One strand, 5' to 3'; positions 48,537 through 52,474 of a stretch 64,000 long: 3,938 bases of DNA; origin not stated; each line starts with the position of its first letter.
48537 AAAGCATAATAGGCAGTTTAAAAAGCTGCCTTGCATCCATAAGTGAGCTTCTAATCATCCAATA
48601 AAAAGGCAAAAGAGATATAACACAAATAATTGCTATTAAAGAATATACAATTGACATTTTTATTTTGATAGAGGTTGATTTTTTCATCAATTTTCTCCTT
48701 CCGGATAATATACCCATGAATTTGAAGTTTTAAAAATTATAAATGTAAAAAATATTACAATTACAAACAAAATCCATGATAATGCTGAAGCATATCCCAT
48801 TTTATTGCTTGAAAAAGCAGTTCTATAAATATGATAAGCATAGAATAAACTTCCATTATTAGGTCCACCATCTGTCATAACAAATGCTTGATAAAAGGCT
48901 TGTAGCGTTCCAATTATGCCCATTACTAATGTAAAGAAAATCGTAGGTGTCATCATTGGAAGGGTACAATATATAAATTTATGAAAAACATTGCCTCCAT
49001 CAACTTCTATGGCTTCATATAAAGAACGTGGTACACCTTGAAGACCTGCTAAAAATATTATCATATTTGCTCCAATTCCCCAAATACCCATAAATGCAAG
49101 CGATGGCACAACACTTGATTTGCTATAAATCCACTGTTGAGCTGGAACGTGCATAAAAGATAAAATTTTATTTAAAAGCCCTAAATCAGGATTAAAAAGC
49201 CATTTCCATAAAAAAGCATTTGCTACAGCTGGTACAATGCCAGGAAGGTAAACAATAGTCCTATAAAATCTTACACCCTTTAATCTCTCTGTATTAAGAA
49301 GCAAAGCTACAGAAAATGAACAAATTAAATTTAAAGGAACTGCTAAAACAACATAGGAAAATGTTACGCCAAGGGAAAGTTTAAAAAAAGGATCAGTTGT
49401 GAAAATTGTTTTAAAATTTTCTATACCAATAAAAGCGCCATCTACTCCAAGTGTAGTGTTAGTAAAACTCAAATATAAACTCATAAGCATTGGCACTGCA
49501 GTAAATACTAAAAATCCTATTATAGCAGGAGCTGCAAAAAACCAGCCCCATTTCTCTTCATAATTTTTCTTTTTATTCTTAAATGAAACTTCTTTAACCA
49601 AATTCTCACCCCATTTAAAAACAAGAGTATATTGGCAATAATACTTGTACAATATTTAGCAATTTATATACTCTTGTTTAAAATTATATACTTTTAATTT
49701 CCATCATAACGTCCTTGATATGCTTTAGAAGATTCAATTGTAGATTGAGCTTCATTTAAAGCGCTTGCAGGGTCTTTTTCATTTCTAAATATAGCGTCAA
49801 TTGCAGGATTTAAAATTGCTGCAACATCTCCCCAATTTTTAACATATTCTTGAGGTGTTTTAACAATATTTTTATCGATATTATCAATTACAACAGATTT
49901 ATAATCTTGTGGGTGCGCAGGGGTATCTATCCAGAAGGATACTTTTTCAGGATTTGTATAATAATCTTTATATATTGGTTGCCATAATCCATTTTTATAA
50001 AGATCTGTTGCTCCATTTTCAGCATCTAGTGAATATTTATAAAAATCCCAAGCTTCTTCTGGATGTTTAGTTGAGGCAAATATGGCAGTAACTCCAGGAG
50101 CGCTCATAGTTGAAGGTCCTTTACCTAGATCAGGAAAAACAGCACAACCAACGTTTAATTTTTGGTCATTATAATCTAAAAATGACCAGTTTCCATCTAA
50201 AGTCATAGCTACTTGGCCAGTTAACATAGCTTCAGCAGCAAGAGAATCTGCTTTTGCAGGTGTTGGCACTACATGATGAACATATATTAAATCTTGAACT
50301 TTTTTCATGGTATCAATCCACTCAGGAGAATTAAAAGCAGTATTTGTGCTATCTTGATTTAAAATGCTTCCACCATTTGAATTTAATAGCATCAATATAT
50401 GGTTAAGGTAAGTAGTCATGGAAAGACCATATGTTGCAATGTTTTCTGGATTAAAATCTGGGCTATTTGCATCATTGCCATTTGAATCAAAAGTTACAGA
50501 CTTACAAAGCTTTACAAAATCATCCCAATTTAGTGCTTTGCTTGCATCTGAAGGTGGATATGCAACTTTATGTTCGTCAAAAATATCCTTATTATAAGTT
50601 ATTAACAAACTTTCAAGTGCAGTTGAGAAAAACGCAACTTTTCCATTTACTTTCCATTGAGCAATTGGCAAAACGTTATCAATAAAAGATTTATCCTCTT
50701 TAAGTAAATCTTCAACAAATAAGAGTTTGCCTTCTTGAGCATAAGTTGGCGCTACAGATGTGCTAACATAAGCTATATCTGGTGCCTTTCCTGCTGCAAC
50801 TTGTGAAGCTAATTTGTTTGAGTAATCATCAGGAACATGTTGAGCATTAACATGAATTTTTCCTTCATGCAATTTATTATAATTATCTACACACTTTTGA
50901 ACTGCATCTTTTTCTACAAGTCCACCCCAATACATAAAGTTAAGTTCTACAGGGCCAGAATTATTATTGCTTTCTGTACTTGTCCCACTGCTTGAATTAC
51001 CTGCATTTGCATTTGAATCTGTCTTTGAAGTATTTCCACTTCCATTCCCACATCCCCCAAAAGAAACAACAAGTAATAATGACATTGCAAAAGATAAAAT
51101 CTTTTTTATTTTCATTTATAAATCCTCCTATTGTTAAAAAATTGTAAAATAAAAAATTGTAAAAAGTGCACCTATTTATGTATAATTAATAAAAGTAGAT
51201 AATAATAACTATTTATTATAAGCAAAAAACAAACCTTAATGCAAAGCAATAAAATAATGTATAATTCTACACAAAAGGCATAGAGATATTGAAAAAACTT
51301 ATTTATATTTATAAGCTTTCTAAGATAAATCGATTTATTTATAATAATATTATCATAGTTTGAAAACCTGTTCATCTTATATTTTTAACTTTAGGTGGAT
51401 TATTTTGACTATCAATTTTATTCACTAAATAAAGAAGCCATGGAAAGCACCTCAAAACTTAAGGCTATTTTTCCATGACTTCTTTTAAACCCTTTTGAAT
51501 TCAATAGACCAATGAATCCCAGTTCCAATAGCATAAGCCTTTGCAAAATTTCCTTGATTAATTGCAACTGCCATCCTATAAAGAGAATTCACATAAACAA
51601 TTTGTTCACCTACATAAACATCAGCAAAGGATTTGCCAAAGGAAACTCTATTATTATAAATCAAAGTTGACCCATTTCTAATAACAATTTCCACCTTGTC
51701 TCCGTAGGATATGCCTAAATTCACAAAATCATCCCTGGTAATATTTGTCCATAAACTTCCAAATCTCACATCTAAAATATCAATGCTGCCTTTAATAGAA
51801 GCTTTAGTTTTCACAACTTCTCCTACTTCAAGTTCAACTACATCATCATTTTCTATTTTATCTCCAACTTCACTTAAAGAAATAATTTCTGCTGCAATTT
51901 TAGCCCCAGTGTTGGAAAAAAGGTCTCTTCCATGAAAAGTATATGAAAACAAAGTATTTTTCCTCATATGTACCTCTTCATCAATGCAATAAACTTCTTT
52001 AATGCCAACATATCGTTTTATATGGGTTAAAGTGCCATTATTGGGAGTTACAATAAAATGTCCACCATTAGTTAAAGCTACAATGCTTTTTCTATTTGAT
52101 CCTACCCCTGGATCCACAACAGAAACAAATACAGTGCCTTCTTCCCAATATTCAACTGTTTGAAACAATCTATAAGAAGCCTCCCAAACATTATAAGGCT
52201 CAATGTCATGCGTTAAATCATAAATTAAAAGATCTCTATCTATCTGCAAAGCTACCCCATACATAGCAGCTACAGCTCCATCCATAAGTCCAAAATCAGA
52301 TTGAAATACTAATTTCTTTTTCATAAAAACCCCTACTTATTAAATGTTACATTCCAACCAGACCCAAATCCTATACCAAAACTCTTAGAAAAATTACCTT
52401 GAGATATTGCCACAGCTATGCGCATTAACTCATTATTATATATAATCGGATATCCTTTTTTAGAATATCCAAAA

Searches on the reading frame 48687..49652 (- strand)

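Call 69: search_protein_families(library=pfam, proteins=[window:48687-49652:-], max_evalue=0.00001)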
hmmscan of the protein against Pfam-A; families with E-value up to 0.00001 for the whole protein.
window:48687-49652:- (321 aa): 1 family
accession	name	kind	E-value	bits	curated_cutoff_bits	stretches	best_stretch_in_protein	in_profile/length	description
PF00528.27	BPD_transp_1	-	1.8e-07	31.5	26.4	1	128-305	18-170/184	Binding-protein-dependent transport system inner membrane component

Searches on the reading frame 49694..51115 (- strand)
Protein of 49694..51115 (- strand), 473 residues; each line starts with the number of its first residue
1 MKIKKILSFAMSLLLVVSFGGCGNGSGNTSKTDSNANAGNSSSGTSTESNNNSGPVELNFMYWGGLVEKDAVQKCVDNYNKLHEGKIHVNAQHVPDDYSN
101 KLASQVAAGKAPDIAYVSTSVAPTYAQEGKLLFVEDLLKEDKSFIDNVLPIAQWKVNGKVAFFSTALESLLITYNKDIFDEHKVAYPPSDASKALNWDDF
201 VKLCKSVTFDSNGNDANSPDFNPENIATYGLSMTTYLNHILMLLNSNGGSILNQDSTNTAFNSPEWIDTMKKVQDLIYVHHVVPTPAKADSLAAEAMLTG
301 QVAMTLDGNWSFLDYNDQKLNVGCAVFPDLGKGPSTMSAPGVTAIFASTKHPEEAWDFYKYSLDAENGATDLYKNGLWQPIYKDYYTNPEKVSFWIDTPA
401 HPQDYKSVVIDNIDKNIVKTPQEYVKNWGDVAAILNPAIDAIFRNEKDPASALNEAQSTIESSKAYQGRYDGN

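Call 69: search_protein_families(library=pfam, proteins=[window:49694-51115:-], max_evalue=0.00001)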
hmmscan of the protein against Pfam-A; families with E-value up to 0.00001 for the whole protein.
window:49694-51115:- (473 aa): 2 families
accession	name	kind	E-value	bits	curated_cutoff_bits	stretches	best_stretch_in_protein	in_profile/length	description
PF13416.11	SBP_bac_8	-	9.3e-30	104.8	27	1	75-390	2-270/279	Bacterial extracellular solute-binding protein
PF01547.30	SBP_bac_1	-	4.6e-25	89.7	26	1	70-368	6-306/307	Bacterial extracellular solute-binding protein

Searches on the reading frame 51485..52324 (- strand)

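Call 69: search_protein_families(library=pfam, proteins=[window:51485-52324:-], max_evalue=0.00001)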
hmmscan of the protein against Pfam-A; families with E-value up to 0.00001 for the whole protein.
window:51485-52324:- (279 aa): 2 families
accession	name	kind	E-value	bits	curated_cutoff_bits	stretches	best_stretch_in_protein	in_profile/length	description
PF01887.21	SAM_HAT_N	-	7.4e-46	156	26.3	1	6-154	2-145/145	SAM hydroxide adenosyltransferase N-terminal domain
PF20257.3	SAM_HAT_C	-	1e-20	74.3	25.5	1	179-272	1-83/84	SAM hydroxide adenosyltransferase C-terminal domain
